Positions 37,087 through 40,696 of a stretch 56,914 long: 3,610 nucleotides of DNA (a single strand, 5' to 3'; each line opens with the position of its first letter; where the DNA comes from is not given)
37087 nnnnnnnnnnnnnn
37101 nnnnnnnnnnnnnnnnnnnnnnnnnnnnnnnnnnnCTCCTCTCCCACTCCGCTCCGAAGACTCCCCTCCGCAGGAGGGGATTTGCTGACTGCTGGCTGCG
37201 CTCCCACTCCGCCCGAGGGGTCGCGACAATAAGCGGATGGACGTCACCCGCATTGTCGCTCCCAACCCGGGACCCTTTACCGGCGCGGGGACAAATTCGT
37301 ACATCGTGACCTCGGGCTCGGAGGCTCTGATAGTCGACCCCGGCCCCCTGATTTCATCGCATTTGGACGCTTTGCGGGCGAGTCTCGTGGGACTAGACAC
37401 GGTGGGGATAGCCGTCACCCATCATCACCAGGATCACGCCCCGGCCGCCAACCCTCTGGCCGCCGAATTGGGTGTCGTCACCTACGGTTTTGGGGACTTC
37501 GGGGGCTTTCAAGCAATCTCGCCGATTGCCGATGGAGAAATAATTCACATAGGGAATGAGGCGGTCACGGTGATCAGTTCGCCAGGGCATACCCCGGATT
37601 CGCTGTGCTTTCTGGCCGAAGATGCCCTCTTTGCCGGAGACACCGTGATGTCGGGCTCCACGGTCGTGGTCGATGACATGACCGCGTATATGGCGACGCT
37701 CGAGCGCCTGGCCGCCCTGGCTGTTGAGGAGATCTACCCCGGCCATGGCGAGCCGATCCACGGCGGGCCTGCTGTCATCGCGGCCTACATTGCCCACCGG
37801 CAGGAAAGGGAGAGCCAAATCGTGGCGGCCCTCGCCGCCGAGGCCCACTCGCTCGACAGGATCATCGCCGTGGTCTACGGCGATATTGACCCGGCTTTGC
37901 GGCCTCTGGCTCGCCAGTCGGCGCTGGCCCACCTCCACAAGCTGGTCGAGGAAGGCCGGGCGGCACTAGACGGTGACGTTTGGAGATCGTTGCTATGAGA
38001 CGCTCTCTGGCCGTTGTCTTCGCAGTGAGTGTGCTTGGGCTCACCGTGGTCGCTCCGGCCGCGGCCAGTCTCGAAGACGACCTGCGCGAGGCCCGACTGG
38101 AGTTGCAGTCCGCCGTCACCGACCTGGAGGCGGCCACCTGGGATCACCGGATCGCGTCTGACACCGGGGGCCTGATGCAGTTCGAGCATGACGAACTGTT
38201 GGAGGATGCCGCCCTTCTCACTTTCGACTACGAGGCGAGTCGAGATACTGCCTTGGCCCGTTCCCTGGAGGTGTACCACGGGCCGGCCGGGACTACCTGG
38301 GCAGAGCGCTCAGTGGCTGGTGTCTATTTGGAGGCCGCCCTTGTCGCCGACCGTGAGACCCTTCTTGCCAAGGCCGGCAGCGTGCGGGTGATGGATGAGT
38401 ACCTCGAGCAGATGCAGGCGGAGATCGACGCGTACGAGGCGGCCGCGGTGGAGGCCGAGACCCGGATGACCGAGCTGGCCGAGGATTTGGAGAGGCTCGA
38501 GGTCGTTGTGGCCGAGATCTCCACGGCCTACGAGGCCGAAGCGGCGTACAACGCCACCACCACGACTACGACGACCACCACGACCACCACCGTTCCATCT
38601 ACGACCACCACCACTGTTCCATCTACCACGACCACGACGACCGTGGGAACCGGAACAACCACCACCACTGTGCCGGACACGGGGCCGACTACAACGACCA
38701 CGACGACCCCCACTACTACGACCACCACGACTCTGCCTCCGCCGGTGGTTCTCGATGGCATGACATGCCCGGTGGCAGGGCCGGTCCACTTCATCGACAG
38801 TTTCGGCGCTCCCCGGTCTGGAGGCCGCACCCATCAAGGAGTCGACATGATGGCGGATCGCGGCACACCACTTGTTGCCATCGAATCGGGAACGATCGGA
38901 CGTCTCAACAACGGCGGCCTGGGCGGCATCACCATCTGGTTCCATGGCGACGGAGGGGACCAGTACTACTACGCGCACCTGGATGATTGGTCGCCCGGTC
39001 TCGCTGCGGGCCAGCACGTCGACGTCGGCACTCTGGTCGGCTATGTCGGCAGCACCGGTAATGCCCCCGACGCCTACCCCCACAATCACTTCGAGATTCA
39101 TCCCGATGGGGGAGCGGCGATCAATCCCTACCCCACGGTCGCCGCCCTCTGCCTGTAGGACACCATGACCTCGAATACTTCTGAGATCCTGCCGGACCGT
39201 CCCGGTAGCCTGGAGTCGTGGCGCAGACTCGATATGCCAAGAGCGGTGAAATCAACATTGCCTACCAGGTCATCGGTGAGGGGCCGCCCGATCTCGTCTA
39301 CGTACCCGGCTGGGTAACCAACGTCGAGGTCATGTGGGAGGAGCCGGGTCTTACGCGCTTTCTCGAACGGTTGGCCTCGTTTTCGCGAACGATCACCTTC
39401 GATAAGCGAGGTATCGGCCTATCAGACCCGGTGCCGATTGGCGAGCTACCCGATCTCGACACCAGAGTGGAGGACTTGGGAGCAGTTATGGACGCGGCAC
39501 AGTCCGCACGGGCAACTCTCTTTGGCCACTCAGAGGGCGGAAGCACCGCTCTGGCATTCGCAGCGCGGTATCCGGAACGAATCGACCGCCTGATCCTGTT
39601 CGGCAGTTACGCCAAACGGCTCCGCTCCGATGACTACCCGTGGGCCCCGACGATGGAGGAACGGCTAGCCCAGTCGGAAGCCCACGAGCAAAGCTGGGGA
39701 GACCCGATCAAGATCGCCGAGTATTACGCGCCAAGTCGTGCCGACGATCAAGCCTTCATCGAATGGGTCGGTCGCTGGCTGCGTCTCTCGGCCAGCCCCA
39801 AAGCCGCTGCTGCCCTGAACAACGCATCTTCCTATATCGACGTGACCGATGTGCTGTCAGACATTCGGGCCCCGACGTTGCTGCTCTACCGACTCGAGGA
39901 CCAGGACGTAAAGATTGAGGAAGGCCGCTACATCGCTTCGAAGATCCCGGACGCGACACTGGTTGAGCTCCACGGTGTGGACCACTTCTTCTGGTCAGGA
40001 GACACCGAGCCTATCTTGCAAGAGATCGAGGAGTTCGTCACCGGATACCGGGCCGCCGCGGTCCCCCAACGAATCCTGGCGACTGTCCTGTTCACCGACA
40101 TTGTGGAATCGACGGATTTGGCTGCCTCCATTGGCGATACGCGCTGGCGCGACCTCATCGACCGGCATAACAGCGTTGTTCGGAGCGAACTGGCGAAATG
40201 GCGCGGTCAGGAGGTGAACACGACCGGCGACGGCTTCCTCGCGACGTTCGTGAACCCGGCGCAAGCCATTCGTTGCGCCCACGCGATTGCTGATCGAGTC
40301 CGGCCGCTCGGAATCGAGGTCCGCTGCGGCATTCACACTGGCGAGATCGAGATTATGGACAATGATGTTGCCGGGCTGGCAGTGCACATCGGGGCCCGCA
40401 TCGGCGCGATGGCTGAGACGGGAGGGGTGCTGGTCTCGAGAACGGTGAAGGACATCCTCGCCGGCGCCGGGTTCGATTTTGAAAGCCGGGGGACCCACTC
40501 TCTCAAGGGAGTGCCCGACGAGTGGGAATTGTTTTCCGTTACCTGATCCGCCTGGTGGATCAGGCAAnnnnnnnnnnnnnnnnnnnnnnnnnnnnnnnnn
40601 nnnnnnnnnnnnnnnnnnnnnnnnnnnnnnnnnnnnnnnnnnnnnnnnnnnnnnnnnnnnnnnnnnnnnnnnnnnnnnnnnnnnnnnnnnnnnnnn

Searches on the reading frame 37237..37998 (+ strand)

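Call 49: search_protein_families(library=pfam, proteins=[window:37237-37998:+], max_evalue=0.00001)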
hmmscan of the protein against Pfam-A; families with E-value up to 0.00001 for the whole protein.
window:37237-37998:+ (253 aa): 2 families
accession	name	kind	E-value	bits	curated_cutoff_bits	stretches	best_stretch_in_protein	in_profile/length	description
PF00753.33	Lactamase_B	-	1.9e-15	57.8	22.7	2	98-170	112-196/196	Metallo-beta-lactamase superfamily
PF17778.7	BLACT_WH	-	5.1e-11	42.8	22.8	1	206-249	2-46/46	Beta-lactamase associated winged helix domain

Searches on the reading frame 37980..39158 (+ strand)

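Call 49: search_protein_families(library=pfam, proteins=[window:37980-39158:+], max_evalue=0.00001)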
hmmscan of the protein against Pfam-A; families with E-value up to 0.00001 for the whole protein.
window:37980-39158:+ (392 aa): 1 family
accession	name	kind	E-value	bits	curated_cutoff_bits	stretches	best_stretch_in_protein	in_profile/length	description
PF01551.29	Peptidase_M23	-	1.9e-17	63.7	28.7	1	284-383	2-96/96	Peptidase family M23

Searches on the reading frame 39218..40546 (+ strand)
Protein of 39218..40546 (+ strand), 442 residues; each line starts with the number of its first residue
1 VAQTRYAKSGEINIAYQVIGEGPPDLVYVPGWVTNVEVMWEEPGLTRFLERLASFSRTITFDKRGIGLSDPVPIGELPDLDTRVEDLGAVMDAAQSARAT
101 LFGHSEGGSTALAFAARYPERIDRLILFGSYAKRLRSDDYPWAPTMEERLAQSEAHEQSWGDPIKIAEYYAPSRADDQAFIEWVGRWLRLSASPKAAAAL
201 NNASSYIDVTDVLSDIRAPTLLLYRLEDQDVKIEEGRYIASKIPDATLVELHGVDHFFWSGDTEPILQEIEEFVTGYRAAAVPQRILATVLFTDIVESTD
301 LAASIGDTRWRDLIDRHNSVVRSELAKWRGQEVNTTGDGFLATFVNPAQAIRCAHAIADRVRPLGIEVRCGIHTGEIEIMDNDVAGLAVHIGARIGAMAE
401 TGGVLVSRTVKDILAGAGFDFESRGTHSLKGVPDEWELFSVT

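Call 50: search_protein_families(library=pfam, proteins=[window:39218-40546:+], max_evalue=0.00001)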
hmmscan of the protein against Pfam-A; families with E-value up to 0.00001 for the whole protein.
window:39218-40546:+ (442 aa): 4 families
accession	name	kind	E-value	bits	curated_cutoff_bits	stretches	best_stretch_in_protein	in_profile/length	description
PF00561.26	Abhydrolase_1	-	6.2e-16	59.2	25.8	1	26-257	3-239/245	alpha/beta hydrolase fold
PF12146.15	Hydrolase_4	-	1.1e-13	51.4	27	1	59-256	35-232/239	Serine aminopeptidase, S33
PF00211.25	Guanylate_cyc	-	9.2e-13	48.6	21.9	1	289-437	10-177/183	Adenylate and Guanylate cyclase catalytic domain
PF12697.13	Abhydrolase_6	-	1.1e-10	42.9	26.3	1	26-259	1-207/217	Alpha/beta hydrolase family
